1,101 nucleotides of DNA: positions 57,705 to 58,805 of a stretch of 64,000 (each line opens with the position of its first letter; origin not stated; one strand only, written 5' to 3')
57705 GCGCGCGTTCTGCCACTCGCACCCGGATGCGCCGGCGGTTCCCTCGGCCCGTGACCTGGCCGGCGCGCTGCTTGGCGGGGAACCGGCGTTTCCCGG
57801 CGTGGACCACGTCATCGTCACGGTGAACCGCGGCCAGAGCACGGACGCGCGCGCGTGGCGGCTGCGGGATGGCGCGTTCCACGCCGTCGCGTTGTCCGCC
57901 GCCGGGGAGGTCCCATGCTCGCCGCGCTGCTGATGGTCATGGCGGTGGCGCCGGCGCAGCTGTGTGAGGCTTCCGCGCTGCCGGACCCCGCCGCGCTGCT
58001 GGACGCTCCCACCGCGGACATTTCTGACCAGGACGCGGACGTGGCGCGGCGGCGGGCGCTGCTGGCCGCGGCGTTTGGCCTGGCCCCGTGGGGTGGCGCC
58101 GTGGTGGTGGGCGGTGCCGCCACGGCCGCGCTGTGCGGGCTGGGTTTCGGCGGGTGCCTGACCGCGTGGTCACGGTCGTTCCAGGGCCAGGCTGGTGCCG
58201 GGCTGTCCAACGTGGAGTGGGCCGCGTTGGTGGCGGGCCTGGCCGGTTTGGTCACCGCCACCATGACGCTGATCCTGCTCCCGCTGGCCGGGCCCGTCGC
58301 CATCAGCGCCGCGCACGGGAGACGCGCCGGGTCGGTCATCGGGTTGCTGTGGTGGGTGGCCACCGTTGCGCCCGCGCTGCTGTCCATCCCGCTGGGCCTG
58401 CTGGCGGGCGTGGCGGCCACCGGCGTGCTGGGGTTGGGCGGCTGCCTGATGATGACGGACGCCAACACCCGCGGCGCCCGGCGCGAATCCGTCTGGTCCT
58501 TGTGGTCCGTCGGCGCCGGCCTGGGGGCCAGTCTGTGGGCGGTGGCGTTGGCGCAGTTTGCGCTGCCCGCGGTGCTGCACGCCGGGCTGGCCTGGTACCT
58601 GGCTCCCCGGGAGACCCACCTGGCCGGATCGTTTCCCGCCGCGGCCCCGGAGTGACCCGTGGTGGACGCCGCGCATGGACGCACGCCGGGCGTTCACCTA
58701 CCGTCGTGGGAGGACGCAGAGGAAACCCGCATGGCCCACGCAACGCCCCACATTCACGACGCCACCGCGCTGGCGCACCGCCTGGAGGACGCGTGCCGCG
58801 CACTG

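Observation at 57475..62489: JAMM/MPN+ protease - membrane protein - PP-loop (LarE/TtuA-like) ATPase cluster upstream of a MYXO-CTERM giant protein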

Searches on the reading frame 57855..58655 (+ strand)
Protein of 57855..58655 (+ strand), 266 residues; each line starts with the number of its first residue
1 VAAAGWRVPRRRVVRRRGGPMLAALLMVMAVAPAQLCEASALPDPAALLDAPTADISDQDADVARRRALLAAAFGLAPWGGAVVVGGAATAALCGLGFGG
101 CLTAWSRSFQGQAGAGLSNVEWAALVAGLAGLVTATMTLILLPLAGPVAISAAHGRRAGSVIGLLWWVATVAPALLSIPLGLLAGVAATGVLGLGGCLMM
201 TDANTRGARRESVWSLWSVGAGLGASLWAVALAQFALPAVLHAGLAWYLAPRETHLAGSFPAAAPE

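Call 3: search_protein_families(library=pfam, proteins=[window:57855-58655:+], max_evalue=0.01)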
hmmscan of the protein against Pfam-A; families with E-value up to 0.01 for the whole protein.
window:57855-58655:+ (266 aa): 0 families

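Call 4: search_protein_families(library=ncbifam, proteins=[window:57855-58655:+], max_evalue=0.01)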
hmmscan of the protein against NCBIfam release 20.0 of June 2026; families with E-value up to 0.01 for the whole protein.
window:57855-58655:+ (266 aa): 0 families

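Call 35: find_homologous_proteins(query=window:57915-58655:+, max_evalue=0.01)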
Query window:57915-58655:+ (246 aa): 1 proteins with E <= 0.01 among 8000 candidates.
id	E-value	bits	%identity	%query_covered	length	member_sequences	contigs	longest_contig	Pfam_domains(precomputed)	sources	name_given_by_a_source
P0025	3.5e-144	497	100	100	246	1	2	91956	-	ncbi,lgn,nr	ncbi:MAG: hypothetical protein HY904_02150 [Deltaproteobacteria bacterium]|nr:hypothetical protein [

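Call 37: search_protein_families(library=ncbifam, proteins=[window:57915-58655:+], max_evalue=10)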
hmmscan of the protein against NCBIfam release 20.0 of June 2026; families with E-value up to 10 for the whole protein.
window:57915-58655:+ (246 aa): 0 families

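Call 54: search_protein_representatives(protein=window:57915-58655:+)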
Query: 246 residues. Proteins with E-value up to 0.001 (for the whole library): 5; up to 1e-10: 3; up to 1e-30: 1. The best 5 are listed.
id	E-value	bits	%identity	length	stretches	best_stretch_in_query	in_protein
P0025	1.1e-144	496.7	100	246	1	1-246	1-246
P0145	1.1e-20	90.8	37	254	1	33-226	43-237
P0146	4.5e-13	65.8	39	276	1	37-232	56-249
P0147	1.3e-09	54.4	36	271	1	28-234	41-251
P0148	1.3e-08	51.2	37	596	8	151-200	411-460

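Call 55: find_encoding_contigs(protein=P0145, flank=8000, max_places=3)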
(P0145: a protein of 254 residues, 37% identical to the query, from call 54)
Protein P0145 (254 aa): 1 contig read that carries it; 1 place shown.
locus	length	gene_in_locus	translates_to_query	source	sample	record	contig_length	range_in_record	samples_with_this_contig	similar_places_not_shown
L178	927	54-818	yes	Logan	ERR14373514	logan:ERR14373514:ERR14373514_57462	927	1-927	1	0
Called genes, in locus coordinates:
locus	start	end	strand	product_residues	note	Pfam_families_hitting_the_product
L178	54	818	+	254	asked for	-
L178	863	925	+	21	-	?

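Call 57: find_encoding_contigs(protein=P0146, flank=8000, max_places=3)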
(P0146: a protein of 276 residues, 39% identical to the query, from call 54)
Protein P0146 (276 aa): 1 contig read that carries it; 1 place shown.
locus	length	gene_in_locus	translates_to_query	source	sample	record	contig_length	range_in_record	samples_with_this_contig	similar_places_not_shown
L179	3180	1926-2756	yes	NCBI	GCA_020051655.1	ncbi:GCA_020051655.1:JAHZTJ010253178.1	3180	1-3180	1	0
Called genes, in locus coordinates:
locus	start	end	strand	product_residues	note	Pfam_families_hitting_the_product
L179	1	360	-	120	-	?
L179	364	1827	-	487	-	PF00672:HAMP, PF00512:HisKA, PF02518:HATPase_c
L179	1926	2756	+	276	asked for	-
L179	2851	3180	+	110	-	?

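Call 58: find_encoding_contigs(protein=P0147, flank=8000, max_places=3)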
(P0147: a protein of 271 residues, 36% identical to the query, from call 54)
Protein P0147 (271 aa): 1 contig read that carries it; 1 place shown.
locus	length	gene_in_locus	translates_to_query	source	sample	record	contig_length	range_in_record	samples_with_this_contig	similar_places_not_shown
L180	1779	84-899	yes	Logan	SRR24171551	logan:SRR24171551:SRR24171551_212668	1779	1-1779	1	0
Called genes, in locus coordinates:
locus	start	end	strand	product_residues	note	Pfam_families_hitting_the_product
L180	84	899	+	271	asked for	-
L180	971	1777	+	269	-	?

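Call 70: predict_structure(alignment_id=A3)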
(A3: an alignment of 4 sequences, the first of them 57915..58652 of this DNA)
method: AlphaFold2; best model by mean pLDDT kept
length: 246 residues; sequences in the alignment: 4
mean_pLDDT: 62.3   pTM: 0.46
mean pLDDT of the five models: 62.3, 56.2, 55.4, 55.3, 54.8
residues with pLDDT >= 90: 0; 70-90: 75; 50-70: 122; < 50: 49
segments of 3 or more residues with pLDDT < 50: 1-25, 235-246
pLDDT, mean of each block of 10 residues (from residue 1): 38 36 47 55 72 61 74 77 74 70 79 74 67 65 69 68 65 54 50 62 69 67 68 47 41
secondary structure, 60 per line:
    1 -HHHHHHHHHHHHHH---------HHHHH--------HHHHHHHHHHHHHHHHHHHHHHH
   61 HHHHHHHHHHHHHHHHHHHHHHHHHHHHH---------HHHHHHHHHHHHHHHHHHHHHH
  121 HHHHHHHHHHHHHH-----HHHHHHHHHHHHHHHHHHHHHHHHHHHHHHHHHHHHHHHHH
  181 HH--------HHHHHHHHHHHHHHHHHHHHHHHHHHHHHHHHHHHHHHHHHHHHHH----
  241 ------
elements in order: H2-15 H25-29 H38-89 H99-134 H140-182 H191-236

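Call 73: fold_search(model_id=the predicted structure, library=pdb)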
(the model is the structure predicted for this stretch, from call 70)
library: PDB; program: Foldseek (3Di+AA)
matches with E <= 10: 45; with E <= 0.001: 0
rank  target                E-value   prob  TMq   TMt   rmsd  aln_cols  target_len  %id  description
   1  8ipq_A                1.2e+00  0.13  0.19  0.11  27.6       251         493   17  Cryo-EM structure of heme transporter CydDC from Mycobacterium smegmatis in the inward facing apo state (released 2023-06-14)
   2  9ocg_A                1.5e+00  0.12  0.21  0.12  15.4       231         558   16  Transporter associated with antigen processing (TAP) bound to the viral protein BNLF2a in the inward-facing state (released 2025-09-10)
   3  9k29_F                2.7e+00  0.08  0.19  0.18  15.0       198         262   15  Structure of the Salmonella flagellar FliPQR complex reconstituted in the peptidisc (released 2025-08-06)
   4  7o3v_H                4.5e+00  0.13  0.30  0.35  14.4       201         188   14  Stalk complex structure (TrwJ/VirB5-TrwI/VirB6) from the fully-assembled R388 type IV secretion system determined by c (released 2022-06-22)
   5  8x61_C                4.9e+00  0.11  0.23  0.32  11.8       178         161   16  Cryo-EM structure of ATP-bound FtsE(E163Q)X (released 2024-05-08)
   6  7uw9_h                5.2e+00  0.12  0.28  0.37   8.4       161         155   16  Citrus V-ATPase State 1, H in contact with subunit a (released 2022-07-06)
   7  5u1d_A                5.2e+00  0.05  0.18  0.10  30.0       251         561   13  Cryo-EM structure of the human TAP ATP-Binding Cassette Transporter (released 2017-01-11)
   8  7uw9_g                5.4e+00  0.14  0.29  0.41   8.5       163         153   16  Citrus V-ATPase State 1, H in contact with subunit a (released 2022-07-06)
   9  6egc                  5.4e+00  0.13  0.27  0.37   9.2       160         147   14  Single-chain version of 2L4HC2_23 (PDB 5J0K) (released 2019-05-29)
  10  4bem_J                5.4e+00  0.12  0.27  0.33   8.6       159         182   21  Crystal structure of the F-type ATP synthase c-ring from Acetobacterium woodii. (released 2014-03-26)
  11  8t46_A                5.4e+00  0.06  0.21  0.12  15.4       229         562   17  Transporter associated with antigen processing (TAP) in the apo state (released 2024-06-12)
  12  8t4e_A                5.4e+00  0.05  0.18  0.10  28.9       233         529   13  Transporter associated with antigen processing (TAP) bound to the 9-mer peptide ILKEPVHGV (released 2024-06-19)
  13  7uni_A                5.7e+00  0.03  0.15  0.15  23.9       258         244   18  De novo designed chlorophyll dimer protein with Zn pheophorbide a methyl ester, SP2-ZnPPaM (released 2023-04-19)
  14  5l22_B                6.0e+00  0.05  0.18  0.10  29.1       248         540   12  PrtD T1SS ABC transporter (released 2017-03-08)
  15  7rit_A                6.3e+00  0.04  0.19  0.10  26.2       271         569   12  Drug-free A. baumannii MsbA (released 2021-10-06)
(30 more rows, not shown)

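Call 85: search_protein_families(library=padloc, proteins=[window:57915-58655:+], max_evalue=0.01)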
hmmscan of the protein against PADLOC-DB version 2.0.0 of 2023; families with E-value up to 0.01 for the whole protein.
window:57915-58655:+ (246 aa): 0 families
